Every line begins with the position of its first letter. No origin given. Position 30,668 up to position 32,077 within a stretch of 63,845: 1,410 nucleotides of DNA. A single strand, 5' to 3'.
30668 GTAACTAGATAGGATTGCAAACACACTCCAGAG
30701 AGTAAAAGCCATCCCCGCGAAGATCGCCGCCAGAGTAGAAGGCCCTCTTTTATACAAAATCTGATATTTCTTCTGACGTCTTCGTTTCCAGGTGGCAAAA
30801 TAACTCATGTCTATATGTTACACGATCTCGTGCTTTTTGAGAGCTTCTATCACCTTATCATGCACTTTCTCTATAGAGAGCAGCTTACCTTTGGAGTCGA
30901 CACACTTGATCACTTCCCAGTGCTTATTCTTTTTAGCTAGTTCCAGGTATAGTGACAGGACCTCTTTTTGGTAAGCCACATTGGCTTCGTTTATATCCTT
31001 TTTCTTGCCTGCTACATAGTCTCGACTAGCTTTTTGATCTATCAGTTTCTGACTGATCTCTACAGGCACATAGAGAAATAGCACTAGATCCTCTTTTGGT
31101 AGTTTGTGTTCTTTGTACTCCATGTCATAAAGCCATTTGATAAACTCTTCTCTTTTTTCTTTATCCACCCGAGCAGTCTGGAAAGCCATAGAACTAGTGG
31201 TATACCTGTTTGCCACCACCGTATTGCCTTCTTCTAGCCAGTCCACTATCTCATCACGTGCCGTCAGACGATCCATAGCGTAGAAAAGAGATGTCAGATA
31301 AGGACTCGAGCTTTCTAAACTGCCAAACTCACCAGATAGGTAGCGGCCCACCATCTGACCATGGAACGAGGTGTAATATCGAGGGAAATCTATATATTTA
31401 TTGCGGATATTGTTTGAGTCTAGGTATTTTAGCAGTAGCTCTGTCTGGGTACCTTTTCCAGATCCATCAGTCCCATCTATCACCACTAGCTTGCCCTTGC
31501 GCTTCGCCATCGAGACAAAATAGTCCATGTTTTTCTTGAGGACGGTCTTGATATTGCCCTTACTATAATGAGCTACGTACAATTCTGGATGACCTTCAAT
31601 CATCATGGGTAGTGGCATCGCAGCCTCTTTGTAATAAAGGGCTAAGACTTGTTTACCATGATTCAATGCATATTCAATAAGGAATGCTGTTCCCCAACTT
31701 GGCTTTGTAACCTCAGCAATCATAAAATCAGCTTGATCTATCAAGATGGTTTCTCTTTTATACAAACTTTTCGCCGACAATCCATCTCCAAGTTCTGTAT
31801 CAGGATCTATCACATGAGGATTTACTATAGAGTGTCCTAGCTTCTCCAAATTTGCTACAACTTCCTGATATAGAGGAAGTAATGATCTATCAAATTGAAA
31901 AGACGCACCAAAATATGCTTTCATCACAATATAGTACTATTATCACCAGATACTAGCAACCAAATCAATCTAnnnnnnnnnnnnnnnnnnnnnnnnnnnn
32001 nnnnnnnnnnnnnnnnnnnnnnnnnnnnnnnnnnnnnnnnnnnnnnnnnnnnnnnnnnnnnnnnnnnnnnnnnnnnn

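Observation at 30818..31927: Rosetta-stone link: NDT/Rcl-like domain fused to thymidylate kinase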

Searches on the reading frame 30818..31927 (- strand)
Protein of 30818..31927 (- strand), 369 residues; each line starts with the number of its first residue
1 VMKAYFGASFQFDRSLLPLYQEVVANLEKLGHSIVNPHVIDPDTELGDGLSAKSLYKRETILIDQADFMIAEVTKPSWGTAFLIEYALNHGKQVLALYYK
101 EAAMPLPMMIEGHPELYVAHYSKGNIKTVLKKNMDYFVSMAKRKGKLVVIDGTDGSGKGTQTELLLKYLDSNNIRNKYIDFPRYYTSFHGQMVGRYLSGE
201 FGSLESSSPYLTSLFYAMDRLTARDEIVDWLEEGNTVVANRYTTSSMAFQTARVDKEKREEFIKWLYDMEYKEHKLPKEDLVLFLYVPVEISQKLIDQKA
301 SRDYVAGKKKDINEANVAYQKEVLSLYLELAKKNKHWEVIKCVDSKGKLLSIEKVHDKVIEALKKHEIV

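Call 3: search_protein_families(library=pfam, proteins=[window:30818-31927:-], max_evalue=1)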
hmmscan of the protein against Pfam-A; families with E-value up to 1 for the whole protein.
window:30818-31927:- (369 aa): 5 families
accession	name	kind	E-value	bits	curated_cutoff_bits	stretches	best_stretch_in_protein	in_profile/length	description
PF02223.23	Thymidylate_kin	-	2.6e-20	73.3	27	1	150-344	1-176/185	Thymidylate kinase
PF05014.21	Nuc_deoxyrib_tr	-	5.3e-09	36.7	28.8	1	5-104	2-103/117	Nucleoside 2-deoxyribosyltransferase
PF12775.13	AAA_7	-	0.018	15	25.8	1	122-189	10-77/181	P-loop containing dynein motor region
PF14359.12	DUF4406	-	0.12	13.2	22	1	21-95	21-90/91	Domain of unknown function (DUF4406)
PF18306.6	LDcluster4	-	0.24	11.5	26.3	1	56-98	84-124/151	SLOG cluster4 family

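Call 4: search_protein_families(library=ncbifam, proteins=[window:30818-31927:-], max_evalue=1)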
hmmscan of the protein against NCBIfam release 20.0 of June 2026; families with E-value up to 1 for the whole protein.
window:30818-31927:- (369 aa): 7 families
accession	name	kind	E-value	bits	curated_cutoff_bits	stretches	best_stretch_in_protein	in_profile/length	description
NF005923.0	PRK07933.1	equivalog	1.1e-40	139.3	193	1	147-342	2-196/213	dTMP kinase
TIGR00041.1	DTMP_kinase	equivalog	3.6e-19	69.2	83.25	1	144-348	3-188/196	dTMP kinase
NF006085.0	PRK08233.1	equivalog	7.1e-05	22.7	198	1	222-368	44-182/184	hypothetical protein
NF007309.0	PRK09793.1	equivalog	0.065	12.2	903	1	235-299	98-162/533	methyl-accepting chemotaxis protein IV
TIGR02788.1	VirB11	equivalog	0.078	12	249.95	1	127-169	126-168/308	P-type DNA transfer ATPase VirB11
NF001385.0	PRK00279.2-3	equivalog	0.087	12.4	315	1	143-171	2-30/213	adenylate kinase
NF010068.0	PRK13548.1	equivalog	0.12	11.5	261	1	138-172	24-58/261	heme ABC transporter ATP-binding protein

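Call 6: search_solved_structures(query=window:30818-31927:-, max_evalue=1, show_alignments=2)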
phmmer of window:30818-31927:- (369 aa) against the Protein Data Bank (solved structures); distinct sequences matched with E-value up to 1: 47.
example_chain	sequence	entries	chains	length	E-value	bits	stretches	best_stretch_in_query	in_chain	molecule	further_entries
1g3u_A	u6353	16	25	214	2e-16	63.1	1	147-343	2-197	THYMIDYLATE KINASE | THYMIDYLATE KINASE TMK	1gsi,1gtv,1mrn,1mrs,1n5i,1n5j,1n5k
4unp_A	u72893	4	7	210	2e-16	63.1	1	147-342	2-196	THYMIDYLATE KINASE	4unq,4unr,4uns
4unn_A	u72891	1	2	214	2.2e-16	63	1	147-343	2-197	THYMIDYLATE KINASE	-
2wwf_A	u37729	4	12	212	8.9e-16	60.9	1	141-299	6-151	THYMIDILATE KINASE, PUTATIVE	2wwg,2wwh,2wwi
2yof_A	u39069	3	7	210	1.1e-15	60.7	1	142-299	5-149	THYMIDYLATE KINASE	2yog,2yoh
1e9f_A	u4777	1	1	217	1.9e-12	50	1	140-357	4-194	THYMIDYLATE KINASE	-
5uiv_A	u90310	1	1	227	4.5e-11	45.5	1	143-369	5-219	Bifunctional thymidylate/uridylate kinase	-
2khz_A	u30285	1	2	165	8.8e-11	44.5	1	4-138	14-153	c-Myc-responsive protein Rcl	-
2klh_A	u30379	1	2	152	1e-10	44.3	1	4-136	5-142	c-Myc-responsive protein Rcl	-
2v54_A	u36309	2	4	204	1e-10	44.3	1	144-343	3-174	THYMIDYLATE KINASE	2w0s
1e2d_A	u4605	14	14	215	1.1e-10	44.2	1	140-333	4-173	THYMIDYLATE KINASE | similar to THYMIDYLATE KINASE (DTMP KINASE) | Similar to deoxythymidylate kinase (thymidylate kinase)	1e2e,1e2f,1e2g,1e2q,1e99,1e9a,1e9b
4fyh_A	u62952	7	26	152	1.1e-10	44.2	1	4-136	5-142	Deoxyribonucleoside 5'-monophosphate N-glycosidase | 2'-deoxynucleoside 5'-phosphate N-hydrolase 1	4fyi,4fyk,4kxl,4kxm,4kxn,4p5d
2xx3_A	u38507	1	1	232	1.2e-10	44.1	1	140-332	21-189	THYMIDYLATE KINASE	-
1e98_A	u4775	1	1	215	1.4e-10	43.8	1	140-290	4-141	THYMIDYLATE KINASE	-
1e9c_A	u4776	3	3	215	2.7e-10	42.9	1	140-333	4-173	THYMIDYLATE KINASE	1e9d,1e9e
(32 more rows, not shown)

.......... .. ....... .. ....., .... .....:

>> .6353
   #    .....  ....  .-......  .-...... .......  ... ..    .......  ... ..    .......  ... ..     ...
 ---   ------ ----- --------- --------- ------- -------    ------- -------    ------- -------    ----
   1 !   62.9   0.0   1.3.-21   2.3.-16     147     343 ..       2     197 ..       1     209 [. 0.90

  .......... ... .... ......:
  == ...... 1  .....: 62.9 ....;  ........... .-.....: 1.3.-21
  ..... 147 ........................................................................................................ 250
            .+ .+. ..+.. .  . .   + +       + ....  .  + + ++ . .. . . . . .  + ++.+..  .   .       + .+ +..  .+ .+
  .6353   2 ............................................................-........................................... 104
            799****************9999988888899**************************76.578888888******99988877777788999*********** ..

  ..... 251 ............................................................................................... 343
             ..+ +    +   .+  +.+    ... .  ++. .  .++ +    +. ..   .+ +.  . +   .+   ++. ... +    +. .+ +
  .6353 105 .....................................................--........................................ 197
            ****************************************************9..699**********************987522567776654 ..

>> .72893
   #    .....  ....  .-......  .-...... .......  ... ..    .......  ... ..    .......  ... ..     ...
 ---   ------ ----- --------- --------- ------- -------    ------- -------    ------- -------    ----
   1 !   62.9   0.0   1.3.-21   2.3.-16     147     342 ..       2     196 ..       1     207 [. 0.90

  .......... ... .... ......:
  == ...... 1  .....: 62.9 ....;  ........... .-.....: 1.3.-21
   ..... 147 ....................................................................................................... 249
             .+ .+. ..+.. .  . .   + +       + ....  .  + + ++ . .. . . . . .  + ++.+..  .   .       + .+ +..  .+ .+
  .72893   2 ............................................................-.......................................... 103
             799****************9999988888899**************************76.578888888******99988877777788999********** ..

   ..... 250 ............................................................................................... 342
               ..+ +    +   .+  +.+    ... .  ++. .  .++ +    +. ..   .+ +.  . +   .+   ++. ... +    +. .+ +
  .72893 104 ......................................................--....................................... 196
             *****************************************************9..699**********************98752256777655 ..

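Call 9: find_homologous_proteins(query=window:30818-31927:-)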
Query window:30818-31927:- (369 aa): 1240 proteins with E <= 0.001 among 4223 candidates; the best 120 are listed.
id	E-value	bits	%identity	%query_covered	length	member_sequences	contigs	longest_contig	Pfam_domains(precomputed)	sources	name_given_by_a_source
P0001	2.4e-242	821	100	100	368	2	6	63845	PF02223.24,PF05014.22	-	-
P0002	2.2e-228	775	93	100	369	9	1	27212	PF02223.24,PF05014.22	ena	-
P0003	1.2e-217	740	89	100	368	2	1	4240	PF02223.24,PF05014.22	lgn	-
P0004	5.5e-216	734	89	100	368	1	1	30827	PF02223.24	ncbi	-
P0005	4.4e-214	728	88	100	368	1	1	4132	PF02223.24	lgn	-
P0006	3.4e-213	725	86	100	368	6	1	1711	PF02223.24,PF05014.22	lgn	-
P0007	1.5e-212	723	87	100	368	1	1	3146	PF02223.24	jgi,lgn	-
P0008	5.9e-212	721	87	100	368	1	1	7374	PF02223.24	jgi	jgi:dTMP kinase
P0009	1.0e-211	720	86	100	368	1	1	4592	PF02223.24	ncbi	-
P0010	4.9e-207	705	85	100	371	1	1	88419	PF02223.24,PF05014.22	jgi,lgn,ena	-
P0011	5.5e-207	705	86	100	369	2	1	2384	PF02223.24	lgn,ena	-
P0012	9.3e-205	697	87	96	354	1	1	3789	PF02223.24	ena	-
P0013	1.0e-199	681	80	100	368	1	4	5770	PF02223.24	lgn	-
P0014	1.5e-199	680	80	100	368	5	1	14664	PF02223.24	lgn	-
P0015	2.3e-199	680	79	100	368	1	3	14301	PF02223.24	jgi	-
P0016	3.2e-199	679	81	100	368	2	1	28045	PF02223.24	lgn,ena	-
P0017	2.0e-198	676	80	100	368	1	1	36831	PF02223.24,PF05014.22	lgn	-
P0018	4.1e-198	675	81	100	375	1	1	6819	PF02223.24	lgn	-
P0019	7.1e-198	675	80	100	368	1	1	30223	PF02223.24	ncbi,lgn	ncbi:MAG: hypothetical protein ABII21_00195 [bacterium]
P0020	1.4e-197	674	80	100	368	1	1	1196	PF02223.24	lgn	-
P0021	1.9e-197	673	80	100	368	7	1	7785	PF02223.24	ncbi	-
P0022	5.8e-197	672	78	100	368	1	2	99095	PF02223.24,PF05014.22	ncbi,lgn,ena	-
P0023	6.6e-197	672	79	99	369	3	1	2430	PF02223.24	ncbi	-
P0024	7.6e-197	671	81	100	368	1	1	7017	PF02223.24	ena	-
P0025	9.5e-197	671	79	100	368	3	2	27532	PF02223.24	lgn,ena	-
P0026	1.2e-196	671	80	100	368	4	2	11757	PF02223.24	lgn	-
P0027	2.5e-196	670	80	100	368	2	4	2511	PF02223.24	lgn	-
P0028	3.4e-196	669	80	100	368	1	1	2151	PF02223.24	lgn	-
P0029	1.2e-195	667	79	100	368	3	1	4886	PF02223.24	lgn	-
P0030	1.4e-195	667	79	100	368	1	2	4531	PF02223.24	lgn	-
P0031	1.5e-195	667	79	100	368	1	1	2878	PF02223.24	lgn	-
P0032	2.3e-195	666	79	100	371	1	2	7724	PF02223.24,PF05014.22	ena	-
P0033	2.3e-195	666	79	100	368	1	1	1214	PF02223.24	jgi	jgi:dTMP kinase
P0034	4.8e-195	665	78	100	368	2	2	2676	PF02223.24,PF05014.22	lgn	-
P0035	4.9e-195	665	77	100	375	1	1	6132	PF02223.24,PF05014.22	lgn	-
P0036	8.7e-195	665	79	99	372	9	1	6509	PF02223.24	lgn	-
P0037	9.7e-195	664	78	99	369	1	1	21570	PF02223.24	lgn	-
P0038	1.1e-194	664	79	100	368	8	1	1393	PF02223.24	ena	-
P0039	2.2e-194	663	78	100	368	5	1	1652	PF02223.24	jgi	jgi:dTMP kinase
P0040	1.6e-193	660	78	99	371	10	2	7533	PF02223.24,PF05014.22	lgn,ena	-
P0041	1.7e-193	660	82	96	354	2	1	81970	PF02223.24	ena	-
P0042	1.8e-193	660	77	100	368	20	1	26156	PF02223.24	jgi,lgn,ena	-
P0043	2.8e-193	660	79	100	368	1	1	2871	PF02223.24,PF05014.22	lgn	-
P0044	7.9e-193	658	77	100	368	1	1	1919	PF02223.24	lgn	-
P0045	9.4e-193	658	79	100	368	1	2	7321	PF02223.24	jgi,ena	-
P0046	1.3e-192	657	78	100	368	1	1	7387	PF02223.24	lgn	-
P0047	1.4e-192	657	79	100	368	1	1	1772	PF02223.24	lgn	-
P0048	1.6e-192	657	77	100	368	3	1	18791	PF02223.24,PF05014.22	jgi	jgi:dTMP kinase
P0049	1.6e-192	657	79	100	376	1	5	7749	PF02223.24,PF05014.22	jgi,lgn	jgi:dTMP kinase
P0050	2.2e-192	657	77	100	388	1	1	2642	PF02223.24,PF05014.22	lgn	-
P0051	2.7e-192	656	77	99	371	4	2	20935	PF02223.24,PF05014.22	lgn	-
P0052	1.2e-191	654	77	100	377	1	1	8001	PF02223.24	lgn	-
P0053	1.3e-191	654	76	100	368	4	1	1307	PF02223.24,PF05014.22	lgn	-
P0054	3.3e-191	653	76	100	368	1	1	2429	PF02223.24,PF05014.22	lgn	-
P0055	4.4e-191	652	76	100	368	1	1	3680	PF02223.24,PF05014.22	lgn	-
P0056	6.5e-191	652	80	96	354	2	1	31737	PF02223.24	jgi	jgi:dTMP kinase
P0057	1.3e-190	651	77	100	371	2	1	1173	PF02223.24,PF05014.22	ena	-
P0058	2.1e-190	650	76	100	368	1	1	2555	PF02223.24,PF05014.22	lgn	-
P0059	2.3e-190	650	77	100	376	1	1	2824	PF02223.24,PF05014.22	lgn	-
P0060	5.2e-190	649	78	100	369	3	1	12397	PF02223.24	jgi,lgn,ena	-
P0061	9.8e-190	648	78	100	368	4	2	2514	PF02223.24,PF05014.22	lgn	-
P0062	1.8e-189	647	77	100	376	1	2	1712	PF02223.24,PF05014.22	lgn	-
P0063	5.0e-189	646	76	100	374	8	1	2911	PF02223.24,PF05014.22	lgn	-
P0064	5.6e-189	645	81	96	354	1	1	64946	PF02223.24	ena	-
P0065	5.9e-189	645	75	100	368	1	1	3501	PF02223.24,PF05014.22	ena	-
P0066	8.9e-189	645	76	100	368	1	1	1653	PF02223.24,PF05014.22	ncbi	-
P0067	1.3e-188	644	78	98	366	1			PF02223.24,PF05014.22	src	-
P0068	3.3e-188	643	74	100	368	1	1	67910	PF02223.24,PF05014.22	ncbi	-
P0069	6.0e-188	642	75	100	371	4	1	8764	PF02223.24,PF05014.22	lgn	-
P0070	7.3e-188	642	76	100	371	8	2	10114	PF02223.24,PF05014.22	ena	-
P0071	3.9e-187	639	74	100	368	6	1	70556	PF02223.24,PF05014.22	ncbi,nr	ncbi:hypothetical protein KBD69_03275 [Candidatus Woesebacteria bacterium]|nr:hypothetical protein [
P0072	5.2e-187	639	74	100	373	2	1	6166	PF02223.24,PF05014.22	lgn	-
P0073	1.3e-186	638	76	100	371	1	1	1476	PF02223.24,PF05014.22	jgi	jgi:dTMP kinase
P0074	8.6e-186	635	75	100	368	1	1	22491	PF02223.24,PF05014.22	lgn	-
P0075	1.9e-185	634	74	100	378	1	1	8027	PF02223.24,PF05014.22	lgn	-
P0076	2.3e-185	634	74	100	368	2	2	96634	PF02223.24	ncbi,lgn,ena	-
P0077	2.6e-185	633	74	100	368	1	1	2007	PF02223.24,PF05014.22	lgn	-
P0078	4.0e-185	633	77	100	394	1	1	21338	PF02223.24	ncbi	-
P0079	6.0e-185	632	78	96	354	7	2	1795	PF02223.24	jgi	-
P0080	6.6e-185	632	79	96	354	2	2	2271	PF02223.24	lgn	-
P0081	7.0e-185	632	74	100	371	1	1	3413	PF02223.24,PF05014.22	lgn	-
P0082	9.5e-185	632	73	100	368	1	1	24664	PF02223.24,PF05014.22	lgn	-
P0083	6.6e-184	629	75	100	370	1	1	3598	PF02223.24,PF05014.22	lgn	-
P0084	1.0e-183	628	73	100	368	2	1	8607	PF02223.24,PF05014.22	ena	-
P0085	1.2e-183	628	76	96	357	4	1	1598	PF02223.24,PF05014.22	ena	-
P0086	5.9e-183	626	74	99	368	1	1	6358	PF02223.24,PF05014.22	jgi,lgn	-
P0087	8.6e-183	625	73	100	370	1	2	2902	PF02223.24,PF05014.22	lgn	-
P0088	8.8e-183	625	75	100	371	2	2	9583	PF02223.24,PF05014.22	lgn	-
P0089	1.1e-182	625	74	100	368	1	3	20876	PF02223.24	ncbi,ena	-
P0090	1.3e-182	625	74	100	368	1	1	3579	PF02223.24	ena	-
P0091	1.5e-182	624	72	100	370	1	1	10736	PF02223.24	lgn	-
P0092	2.2e-182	624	73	100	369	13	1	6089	PF02223.24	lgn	-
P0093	2.3e-182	624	72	100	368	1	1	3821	PF02223.24,PF05014.22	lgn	-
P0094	3.3e-182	623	74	100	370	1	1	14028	PF02223.24,PF05014.22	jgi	-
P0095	5.1e-182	623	75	100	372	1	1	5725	PF02223.24,PF05014.22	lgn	-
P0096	5.3e-182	623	72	99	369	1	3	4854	PF02223.24,PF05014.22,PF01712.26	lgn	-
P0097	5.3e-182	622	73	100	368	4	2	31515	PF02223.24,PF05014.22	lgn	-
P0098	6.6e-182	622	75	96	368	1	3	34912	PF02223.24,PF05014.22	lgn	-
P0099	6.8e-182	622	73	100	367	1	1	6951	PF02223.24,PF05014.22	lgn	-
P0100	1.8e-181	621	73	100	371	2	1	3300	PF02223.24,PF05014.22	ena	-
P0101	2.6e-181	620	74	100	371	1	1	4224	PF02223.24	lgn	-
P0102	4.2e-181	620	74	100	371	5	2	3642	PF02223.24,PF05014.22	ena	-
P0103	4.8e-181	619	71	100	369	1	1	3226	PF02223.24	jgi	jgi:dTMP kinase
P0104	5.7e-181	619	71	100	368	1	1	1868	PF02223.24,PF05014.22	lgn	-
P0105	1.5e-180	618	73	100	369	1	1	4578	PF02223.24,PF05014.22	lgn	-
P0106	1.5e-180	618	71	100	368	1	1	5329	PF02223.24,PF05014.22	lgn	-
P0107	1.6e-180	618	71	100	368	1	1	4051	PF02223.24,PF05014.22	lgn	-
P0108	1.3e-179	615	71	100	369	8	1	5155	PF02223.24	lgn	-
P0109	1.4e-179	615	73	96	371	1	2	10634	PF02223.24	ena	-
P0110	3.9e-179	613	71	100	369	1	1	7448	PF02223.24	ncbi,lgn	-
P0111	5.7e-179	613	71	100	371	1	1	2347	PF02223.24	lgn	-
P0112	6.6e-179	612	73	100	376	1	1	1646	PF02223.24,PF05014.22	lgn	-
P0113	1.1e-178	612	72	100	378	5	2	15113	PF02223.24,PF05014.22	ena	-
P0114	1.5e-178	611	71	100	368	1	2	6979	PF02223.24,PF05014.22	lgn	-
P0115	3.7e-178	610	74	100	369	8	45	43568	PF02223.24,PF05014.22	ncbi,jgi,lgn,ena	jgi:dTMP kinase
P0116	6.0e-178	609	70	100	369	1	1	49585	PF02223.24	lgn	-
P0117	9.3e-178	609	72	100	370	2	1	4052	PF02223.24,PF05014.22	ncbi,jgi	-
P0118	4.7e-177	606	71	100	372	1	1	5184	PF02223.24,PF05014.22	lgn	-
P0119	1.1e-176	605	71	99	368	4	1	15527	PF02223.24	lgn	-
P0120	5.8e-176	603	70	100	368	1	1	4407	PF02223.24,PF05014.22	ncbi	ncbi:MAG: hypothetical protein V1487_04645 [bacterium]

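Call 24: find_related_loci(query=window:30818-31927:-, collection=genome_contigs, flank=6000)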
Query window:30818-31927:- (369 aa) in genome_contigs; peptide patterns used: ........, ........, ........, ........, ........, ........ (x = any residue, [..] = any of these).
79 stretches matched a pattern; 30 encode a relative of the query (tblastn E <= 1e-3); 29 distinct loci.
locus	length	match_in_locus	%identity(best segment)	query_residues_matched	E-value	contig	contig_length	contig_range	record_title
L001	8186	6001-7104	85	2-369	0e+0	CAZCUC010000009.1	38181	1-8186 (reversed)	MAG TPA_asm: uncultured Pseudomonadales bacterium isolate SRP286056_co1_428 genome assembly, contig: NODE_1115_length_38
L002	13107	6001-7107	88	1-369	0e+0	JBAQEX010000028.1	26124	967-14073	MAG: Microgenomates group bacterium isolate MFD12003_ilm_asm_bin69 k127_26220, whole genome shotgun sequence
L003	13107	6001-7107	81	1-369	0e+0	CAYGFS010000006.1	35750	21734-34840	MAG TPA_asm: uncultured Pseudomonadales bacterium isolate ERP113451_co1_9 genome assembly, contig: NODE_1288_length_3575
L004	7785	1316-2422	80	1-369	0e+0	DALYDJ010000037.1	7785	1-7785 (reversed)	MAG TPA_asm: Candidatus Woesebacteria bacterium isolate CTOTU14224 NODE_2449_length_7785_cov_3.078655, whole genome shot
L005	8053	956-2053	80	3-368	0e+0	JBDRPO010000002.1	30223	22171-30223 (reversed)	MAG: bacterium isolate MEGAHIT-group-2.121 k141_544756, whole genome shotgun sequence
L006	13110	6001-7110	76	2-368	0e+0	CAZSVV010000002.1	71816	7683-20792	MAG TPA_asm: uncultured Pseudomonadales bacterium isolate SRP219642_co6_386 genome assembly, contig: NODE_192_length_718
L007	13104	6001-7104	76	2-369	0e+0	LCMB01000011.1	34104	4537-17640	MAG: Microgenomates group bacterium GW2011_GWF2_46_18 UX40_C0011, whole genome shotgun sequence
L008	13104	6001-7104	74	2-369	0e+0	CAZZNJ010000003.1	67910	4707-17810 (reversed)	MAG TPA_asm: uncultured Pseudomonadales bacterium isolate SRP170004_co1_572 genome assembly, contig: NODE_462_length_679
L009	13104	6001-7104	74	2-369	0e+0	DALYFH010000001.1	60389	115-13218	MAG TPA_asm: Candidatus Woesebacteria bacterium isolate CTOTU14276 NODE_76_length_60389_cov_4.432675, whole genome shotg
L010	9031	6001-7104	74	2-369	0e+0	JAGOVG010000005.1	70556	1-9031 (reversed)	Candidatus Woesebacteria bacterium isolate Gw_Eff_bin_546 Gw_Eff_505_length_70556_cov_9.137827, whole genome shotgun seq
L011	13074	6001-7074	77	2-369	0e+0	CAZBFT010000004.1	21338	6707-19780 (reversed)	MAG TPA_asm: uncultured Pseudomonadales bacterium isolate SRP050083_co7_41 genome assembly, contig: NODE_1880_length_213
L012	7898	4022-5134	74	2-369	0e+0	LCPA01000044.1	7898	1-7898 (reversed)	MAG: Microgenomates group bacterium GW2011_GWF2_47_9 UY18_C0044, whole genome shotgun sequence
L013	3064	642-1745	71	2-369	0e+0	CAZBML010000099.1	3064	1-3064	MAG TPA_asm: uncultured Pseudomonadales bacterium isolate SRP278252_co2_164 genome assembly, contig: NODE_72614_length_3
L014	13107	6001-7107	71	1-369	0e+0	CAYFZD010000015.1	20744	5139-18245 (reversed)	MAG TPA_asm: uncultured Pseudomonadales bacterium isolate ERP113451_co1_113 genome assembly, contig: NODE_2961_length_20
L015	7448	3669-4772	71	2-369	0e+0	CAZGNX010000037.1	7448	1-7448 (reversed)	MAG TPA_asm: uncultured Pseudomonadales bacterium isolate SRP192515_co1_89 genome assembly, contig: NODE_10276_length_74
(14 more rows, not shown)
